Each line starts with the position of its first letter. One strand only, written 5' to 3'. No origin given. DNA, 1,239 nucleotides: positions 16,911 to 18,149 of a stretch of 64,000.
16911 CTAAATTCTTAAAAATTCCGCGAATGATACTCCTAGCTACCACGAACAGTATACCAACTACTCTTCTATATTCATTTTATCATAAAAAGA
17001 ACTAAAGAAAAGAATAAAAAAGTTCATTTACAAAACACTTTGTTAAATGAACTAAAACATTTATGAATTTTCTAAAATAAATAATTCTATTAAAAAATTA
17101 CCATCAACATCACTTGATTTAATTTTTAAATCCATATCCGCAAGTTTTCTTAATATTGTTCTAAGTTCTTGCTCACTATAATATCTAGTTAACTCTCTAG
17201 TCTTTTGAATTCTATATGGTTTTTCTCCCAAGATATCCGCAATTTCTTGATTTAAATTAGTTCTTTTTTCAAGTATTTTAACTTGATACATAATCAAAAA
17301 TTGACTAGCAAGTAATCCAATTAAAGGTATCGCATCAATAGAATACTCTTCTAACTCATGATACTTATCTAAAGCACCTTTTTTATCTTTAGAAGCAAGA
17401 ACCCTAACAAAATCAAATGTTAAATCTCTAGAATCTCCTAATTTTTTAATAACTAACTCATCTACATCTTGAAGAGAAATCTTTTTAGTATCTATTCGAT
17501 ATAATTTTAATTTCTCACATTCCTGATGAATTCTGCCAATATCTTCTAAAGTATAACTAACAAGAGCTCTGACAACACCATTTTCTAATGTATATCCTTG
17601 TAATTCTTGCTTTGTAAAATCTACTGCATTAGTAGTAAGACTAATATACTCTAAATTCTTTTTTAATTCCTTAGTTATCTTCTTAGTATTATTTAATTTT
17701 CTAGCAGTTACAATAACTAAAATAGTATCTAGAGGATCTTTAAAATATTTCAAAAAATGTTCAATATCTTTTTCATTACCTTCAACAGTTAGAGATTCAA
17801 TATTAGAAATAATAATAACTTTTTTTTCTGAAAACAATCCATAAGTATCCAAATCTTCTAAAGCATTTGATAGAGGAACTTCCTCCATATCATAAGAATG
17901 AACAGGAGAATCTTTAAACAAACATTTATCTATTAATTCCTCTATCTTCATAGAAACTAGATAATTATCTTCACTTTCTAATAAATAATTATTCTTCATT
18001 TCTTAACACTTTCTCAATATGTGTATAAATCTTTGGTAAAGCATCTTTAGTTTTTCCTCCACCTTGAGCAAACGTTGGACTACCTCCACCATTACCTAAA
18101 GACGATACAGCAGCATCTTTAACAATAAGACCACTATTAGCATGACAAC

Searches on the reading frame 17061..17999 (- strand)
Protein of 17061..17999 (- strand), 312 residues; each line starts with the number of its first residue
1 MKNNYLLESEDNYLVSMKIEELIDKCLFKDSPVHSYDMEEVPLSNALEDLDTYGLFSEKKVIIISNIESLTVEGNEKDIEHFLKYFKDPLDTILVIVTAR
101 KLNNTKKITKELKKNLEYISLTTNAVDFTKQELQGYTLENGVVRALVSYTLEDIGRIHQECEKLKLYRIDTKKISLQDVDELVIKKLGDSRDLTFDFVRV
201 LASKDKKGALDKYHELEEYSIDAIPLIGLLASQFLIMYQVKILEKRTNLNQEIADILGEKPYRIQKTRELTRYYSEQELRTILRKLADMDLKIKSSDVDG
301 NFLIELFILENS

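Call 3: search_protein_families(library=pfam, proteins=[window:17061-17999:-], max_evalue=1)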
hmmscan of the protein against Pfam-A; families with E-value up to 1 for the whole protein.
window:17061-17999:- (312 aa): 5 families
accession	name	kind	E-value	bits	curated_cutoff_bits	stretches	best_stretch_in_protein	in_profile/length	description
PF21694.2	DNA_pol3_delta_C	-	9.9e-28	97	27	1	194-310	4-120/121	DNA polymerase III delta subunit, C-terminal domain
PF06144.19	DNA_pol3_delta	-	3.8e-15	56.4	21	1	5-119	1-121/124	DNA polymerase III, delta subunit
PF05116.19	S6PP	-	0.018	15.1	20.3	1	60-112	2-56/247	Sucrose-6F-phosphate phosphohydrolase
PF21772.2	CATIP_N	-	0.19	11.5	27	1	142-188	70-116/229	Ciliogenesis-associated TTC17-interacting protein, N-terminal domain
PF23206.1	PCDH15_12th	-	0.44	11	27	0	60-98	3-42/115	PCDH15-like domain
